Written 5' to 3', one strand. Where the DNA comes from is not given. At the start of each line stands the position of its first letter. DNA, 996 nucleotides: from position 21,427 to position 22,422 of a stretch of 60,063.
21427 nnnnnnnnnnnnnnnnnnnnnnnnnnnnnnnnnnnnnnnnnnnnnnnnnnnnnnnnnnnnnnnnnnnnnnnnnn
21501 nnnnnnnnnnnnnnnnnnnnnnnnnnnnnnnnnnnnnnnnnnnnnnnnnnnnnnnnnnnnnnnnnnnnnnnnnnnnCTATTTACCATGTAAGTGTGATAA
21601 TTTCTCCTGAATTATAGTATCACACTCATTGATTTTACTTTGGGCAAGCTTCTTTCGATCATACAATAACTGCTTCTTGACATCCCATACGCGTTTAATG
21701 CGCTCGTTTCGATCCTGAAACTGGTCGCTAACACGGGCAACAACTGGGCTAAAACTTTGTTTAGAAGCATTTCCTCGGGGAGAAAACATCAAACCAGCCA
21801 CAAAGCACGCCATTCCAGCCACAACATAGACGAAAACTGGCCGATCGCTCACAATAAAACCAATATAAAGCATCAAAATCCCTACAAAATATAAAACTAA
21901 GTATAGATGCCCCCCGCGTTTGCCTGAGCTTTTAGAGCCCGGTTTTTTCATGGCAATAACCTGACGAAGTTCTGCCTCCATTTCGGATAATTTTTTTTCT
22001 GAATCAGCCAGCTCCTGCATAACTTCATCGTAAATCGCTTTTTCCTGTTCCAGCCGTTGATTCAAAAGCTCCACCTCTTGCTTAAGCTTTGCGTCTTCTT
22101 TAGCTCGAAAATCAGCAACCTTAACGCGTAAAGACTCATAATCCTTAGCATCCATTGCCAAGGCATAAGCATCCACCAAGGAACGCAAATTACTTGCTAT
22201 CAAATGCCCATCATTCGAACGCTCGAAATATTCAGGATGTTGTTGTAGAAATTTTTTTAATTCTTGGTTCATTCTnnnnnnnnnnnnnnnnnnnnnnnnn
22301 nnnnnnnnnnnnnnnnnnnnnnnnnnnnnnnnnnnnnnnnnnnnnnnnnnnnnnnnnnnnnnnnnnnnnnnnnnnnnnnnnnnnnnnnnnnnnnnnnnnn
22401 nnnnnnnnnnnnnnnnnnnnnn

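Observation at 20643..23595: STAND-like NTPase + coiled-coil 2-TM protein + HDOD protein: compact uncharacterised operon wedged between two sugar-metabolism units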

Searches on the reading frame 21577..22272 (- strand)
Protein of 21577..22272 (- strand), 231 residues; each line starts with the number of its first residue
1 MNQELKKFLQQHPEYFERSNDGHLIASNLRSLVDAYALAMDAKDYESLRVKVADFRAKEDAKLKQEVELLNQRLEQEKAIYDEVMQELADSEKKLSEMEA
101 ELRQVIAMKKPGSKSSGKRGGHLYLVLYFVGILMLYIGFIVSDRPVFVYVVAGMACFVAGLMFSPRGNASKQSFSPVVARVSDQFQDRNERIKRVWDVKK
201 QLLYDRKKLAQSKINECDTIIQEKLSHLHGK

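Call 3: search_protein_families(library=pfam, proteins=[window:21577-22272:-], max_evalue=1)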
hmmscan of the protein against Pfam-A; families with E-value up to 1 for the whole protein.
window:21577-22272:- (231 aa): 11 families
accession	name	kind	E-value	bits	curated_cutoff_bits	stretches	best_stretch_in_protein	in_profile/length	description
PF07889.17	DUF1664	-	0.00019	21.9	34.6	1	58-107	59-108/124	Protein of unknown function (DUF1664)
PF11239.13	DUF3040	-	0.00031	21.4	24.7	1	87-162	10-83/84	Protein of unknown function (DUF3040)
PF05859.17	Mis12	-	0.00036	20.8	25.7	1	44-115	101-165/231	Mis12 protein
PF07321.17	YscO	-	0.0011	19.5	28.8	1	37-107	60-129/149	Type III secretion protein YscO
PF24961.1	NfeD_membrane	-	0.019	15.4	26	1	124-169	51-94/119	NfeD integral membrane domain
PF23713.2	WH_Egal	-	0.03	15.3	27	1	3-17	44-58/69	Egalitarian winged helix domain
PF01442.23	Apolipoprotein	-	0.061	13.5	90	1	42-106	43-108/190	Apolipoprotein A1/A4/E domain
PF04932.20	Wzy_C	-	0.083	13.1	31.7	1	116-198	13-94/149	O-Antigen ligase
PF11023.14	DUF2614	-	0.12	12.9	21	1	124-160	13-51/111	Zinc-ribbon containing domain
PF13334.11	DUF4094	-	0.16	12.9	24.5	0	153-182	9-36/90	Domain of unknown function (DUF4094)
PF07533.21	BRK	-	0.26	11.4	23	1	3-15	27-39/44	BRK domain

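Call 4: search_protein_families(library=padloc, proteins=[window:21577-22272:-], max_evalue=1)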
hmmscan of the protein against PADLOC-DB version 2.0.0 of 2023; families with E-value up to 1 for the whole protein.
window:21577-22272:- (231 aa): 3 families
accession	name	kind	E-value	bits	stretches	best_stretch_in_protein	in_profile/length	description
PDLC00254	LmuB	-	0.13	8.8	1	61-109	322-370/563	AAA ATPase domain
PDLC00503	JetC1|JetC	-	0.18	7.7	1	41-104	691-754/1146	DUF3584 domain; MukB-like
PDLC02723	PbeC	-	0.34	7.3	1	15-104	172-258/618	PbeC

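Call 5: search_protein_families(library=ncbifam, proteins=[window:21577-22272:-], max_evalue=1)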
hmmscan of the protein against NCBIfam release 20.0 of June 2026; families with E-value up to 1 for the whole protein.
window:21577-22272:- (231 aa): 4 families
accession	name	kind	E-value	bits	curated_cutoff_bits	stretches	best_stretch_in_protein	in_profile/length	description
NF058603.1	SCO2097_fam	equivalog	0.0095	16.3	110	1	92-176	7-94/129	SCO2097 family morphological protein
NF000218.1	FexA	exception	0.014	14.1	900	1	136-189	293-344/475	chloramphenicol/florfenicol efflux MFS transporter FexA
NF001067.0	PRK00118.1-2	equivalog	0.47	10.9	156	1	37-93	40-98/110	putative DNA-binding protein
TIGR04211.1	SH3_and_anchor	equivalog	0.63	9.6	65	1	46-105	62-120/198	TIGR04211 family SH3 domain-containing protein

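Call 22: find_homologous_proteins(query=window:21577-22272:-)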
Query window:21577-22272:- (231 aa): 11 proteins with E <= 0.001 among 257 candidates.
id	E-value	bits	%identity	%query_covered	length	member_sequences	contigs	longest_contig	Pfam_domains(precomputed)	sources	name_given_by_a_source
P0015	8.1e-137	472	96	100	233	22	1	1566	-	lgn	-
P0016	9.1e-130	449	89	100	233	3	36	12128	-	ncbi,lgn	ncbi:MAG: hypothetical protein ACPGF8_04840 [Opitutales bacterium]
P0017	5.0e-129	446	89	100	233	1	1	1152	-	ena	-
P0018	4.6e-128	443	88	100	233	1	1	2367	-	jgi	jgi:hypothetical protein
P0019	9.3e-127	439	86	100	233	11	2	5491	-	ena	-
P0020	1.1e-125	435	87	100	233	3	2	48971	-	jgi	jgi:hypothetical protein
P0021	5.8e-125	433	84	100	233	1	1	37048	-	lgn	-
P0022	3.8e-121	421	84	100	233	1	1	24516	-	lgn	-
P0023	1.5e-119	415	83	100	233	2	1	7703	-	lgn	-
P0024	1.8e-118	412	82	100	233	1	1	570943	-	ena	-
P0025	1.3e-70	255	89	60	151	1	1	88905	-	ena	-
